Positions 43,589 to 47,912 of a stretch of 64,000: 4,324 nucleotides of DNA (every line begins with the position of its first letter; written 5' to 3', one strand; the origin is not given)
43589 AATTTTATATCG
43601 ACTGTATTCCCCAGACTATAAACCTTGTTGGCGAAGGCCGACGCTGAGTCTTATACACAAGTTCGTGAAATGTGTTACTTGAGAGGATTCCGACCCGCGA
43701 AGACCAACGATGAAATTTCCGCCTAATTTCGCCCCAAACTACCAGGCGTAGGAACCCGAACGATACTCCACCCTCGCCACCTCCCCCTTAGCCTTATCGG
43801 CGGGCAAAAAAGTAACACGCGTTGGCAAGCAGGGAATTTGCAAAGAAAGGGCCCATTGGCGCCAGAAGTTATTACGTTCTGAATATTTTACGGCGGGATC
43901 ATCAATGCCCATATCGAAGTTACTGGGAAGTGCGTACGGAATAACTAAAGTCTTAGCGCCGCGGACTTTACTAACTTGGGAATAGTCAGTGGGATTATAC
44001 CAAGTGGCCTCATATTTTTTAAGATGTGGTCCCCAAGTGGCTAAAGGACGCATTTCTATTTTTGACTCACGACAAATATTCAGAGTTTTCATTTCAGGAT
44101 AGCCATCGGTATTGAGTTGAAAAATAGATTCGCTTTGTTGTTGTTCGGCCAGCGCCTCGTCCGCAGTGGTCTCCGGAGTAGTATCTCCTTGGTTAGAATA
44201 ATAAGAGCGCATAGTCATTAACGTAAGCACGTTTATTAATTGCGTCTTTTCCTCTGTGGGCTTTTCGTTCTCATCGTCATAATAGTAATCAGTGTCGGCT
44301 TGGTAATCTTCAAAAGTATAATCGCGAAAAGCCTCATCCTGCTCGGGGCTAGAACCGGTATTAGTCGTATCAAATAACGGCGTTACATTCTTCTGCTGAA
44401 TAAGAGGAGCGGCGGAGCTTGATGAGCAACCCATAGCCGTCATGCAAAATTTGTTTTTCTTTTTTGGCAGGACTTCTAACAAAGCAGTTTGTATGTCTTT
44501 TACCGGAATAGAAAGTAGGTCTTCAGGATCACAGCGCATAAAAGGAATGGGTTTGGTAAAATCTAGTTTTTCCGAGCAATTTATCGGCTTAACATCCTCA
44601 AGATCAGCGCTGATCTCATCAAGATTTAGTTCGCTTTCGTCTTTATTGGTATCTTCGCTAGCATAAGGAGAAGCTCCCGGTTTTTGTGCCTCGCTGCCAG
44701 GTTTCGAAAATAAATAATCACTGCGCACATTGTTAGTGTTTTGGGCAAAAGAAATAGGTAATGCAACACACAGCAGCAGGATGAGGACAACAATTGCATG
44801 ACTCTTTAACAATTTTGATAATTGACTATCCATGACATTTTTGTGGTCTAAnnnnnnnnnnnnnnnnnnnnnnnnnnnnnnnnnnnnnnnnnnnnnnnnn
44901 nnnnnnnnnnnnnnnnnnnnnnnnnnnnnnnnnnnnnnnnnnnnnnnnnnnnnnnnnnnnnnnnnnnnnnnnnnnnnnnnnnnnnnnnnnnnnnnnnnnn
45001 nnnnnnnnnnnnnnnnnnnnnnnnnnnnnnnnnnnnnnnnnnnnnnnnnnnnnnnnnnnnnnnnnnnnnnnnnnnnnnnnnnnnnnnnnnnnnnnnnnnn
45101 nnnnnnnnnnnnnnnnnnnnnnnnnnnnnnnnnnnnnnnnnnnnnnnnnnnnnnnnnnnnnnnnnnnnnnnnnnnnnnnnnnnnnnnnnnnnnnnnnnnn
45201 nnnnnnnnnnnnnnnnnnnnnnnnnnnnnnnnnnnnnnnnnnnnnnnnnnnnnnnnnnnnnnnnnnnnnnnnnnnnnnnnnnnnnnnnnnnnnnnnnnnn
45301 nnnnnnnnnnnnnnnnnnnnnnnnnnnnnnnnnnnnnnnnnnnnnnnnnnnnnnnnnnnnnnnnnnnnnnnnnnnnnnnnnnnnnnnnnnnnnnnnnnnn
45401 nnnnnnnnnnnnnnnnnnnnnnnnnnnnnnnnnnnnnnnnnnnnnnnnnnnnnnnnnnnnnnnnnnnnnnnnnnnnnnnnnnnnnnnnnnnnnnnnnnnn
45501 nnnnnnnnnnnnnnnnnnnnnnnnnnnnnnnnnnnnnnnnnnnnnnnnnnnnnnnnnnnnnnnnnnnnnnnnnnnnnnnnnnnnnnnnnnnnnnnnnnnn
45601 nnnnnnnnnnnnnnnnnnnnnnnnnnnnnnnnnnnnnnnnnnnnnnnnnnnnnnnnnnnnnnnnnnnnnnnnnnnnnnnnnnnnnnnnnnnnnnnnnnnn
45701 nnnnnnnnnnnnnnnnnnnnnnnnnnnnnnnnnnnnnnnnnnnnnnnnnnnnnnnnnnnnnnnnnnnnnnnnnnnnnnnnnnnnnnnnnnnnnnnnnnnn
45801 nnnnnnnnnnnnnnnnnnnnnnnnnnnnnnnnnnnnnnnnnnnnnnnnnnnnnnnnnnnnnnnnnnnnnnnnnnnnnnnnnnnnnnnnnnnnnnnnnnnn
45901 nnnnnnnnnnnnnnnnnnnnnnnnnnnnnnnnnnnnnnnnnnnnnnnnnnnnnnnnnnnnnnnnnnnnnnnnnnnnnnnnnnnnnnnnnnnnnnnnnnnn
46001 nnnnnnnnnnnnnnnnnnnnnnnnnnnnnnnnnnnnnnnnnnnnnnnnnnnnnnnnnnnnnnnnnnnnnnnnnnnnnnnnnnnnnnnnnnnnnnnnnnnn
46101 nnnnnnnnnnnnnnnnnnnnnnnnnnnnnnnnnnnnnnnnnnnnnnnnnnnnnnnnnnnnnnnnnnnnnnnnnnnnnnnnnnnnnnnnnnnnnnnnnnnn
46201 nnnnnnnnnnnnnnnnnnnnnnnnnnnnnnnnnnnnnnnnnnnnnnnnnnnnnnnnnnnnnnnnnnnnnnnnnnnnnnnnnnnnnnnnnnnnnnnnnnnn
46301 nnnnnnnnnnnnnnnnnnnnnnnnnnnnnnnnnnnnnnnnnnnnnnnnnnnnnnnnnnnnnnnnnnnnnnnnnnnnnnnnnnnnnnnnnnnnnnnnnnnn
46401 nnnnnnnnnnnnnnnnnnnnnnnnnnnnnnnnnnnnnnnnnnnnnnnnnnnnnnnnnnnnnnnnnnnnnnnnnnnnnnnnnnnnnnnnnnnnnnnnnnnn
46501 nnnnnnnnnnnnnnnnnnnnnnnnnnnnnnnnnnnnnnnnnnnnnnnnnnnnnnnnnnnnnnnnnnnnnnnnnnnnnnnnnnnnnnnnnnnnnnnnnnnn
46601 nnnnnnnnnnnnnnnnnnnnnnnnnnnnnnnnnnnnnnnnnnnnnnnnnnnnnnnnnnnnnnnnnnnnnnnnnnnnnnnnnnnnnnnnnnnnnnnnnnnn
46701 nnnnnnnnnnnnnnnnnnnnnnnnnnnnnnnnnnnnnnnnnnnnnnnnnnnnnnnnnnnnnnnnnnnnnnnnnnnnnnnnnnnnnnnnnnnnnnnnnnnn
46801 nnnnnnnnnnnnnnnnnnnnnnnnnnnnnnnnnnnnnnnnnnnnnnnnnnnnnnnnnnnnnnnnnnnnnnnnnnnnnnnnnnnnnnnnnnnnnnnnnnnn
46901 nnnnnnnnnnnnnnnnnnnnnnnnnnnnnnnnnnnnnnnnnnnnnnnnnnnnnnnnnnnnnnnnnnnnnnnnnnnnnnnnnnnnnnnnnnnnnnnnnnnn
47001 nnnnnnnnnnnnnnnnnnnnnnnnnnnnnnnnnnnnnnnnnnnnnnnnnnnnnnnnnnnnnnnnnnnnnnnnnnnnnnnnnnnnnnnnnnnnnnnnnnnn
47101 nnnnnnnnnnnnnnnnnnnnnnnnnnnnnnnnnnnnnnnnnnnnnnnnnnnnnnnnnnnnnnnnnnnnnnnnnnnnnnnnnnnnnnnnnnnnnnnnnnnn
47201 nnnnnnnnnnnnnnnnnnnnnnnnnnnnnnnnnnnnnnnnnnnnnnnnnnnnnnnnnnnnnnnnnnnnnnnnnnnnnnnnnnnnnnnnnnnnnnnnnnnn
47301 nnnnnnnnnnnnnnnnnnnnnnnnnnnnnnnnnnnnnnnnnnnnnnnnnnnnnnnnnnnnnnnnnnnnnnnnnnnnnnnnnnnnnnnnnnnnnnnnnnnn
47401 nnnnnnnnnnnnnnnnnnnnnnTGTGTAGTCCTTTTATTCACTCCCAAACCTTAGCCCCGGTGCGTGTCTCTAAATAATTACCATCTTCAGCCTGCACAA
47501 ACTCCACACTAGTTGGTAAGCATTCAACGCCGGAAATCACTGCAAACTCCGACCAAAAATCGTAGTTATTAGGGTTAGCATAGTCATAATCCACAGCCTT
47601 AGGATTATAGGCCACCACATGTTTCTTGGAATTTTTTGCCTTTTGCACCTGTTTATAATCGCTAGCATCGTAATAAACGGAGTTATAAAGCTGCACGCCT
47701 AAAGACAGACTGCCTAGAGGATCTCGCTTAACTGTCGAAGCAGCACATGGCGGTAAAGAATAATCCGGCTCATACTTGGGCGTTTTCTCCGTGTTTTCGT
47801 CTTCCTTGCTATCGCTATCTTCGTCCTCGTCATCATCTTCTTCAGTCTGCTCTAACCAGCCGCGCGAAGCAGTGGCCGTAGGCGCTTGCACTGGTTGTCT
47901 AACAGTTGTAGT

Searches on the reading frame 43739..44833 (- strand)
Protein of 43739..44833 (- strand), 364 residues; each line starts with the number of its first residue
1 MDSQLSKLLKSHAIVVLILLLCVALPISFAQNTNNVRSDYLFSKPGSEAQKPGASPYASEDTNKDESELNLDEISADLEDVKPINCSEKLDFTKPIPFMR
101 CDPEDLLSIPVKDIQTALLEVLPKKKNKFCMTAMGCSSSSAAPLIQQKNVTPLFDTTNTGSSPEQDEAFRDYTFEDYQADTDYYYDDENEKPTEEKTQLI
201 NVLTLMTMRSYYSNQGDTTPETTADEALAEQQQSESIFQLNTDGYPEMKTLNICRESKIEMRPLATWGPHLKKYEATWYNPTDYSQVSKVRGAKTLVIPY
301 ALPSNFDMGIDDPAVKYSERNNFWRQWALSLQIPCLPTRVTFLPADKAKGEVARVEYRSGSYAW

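Call 11: search_protein_families(library=pfam, proteins=[window:43739-44833:-], max_evalue=0.01)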
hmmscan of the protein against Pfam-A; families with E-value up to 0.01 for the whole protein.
window:43739-44833:- (364 aa): 0 families

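Call 31: search_protein_families(library=ncbifam, proteins=[window:43739-44833:-], max_evalue=1)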
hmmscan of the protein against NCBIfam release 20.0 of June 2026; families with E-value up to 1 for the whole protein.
window:43739-44833:- (364 aa): 0 families

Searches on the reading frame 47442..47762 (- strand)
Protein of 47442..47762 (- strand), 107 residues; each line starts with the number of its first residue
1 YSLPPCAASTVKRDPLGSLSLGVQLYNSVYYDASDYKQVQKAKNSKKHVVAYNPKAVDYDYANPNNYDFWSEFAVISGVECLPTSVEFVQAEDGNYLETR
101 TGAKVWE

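Call 108: search_protein_families(library=pfam, alignment_id=A8, max_evalue=10)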
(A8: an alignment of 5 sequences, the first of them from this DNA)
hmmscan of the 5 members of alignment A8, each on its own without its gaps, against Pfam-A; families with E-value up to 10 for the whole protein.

A. member 1, seq(107 aa): 1 family
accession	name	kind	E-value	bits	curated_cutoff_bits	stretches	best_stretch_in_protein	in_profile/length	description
PF21653.3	pulA_all-beta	-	0.12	12.4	26.7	1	53-76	11-34/60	Pullulanase, all-beta domain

B. families by the number of members that match (of 5 scanned): 2 families
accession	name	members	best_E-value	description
PF21653.3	pulA_all-beta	1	0.12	Pullulanase, all-beta domain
PF15050.11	SCIMP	1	0.14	SCIMP protein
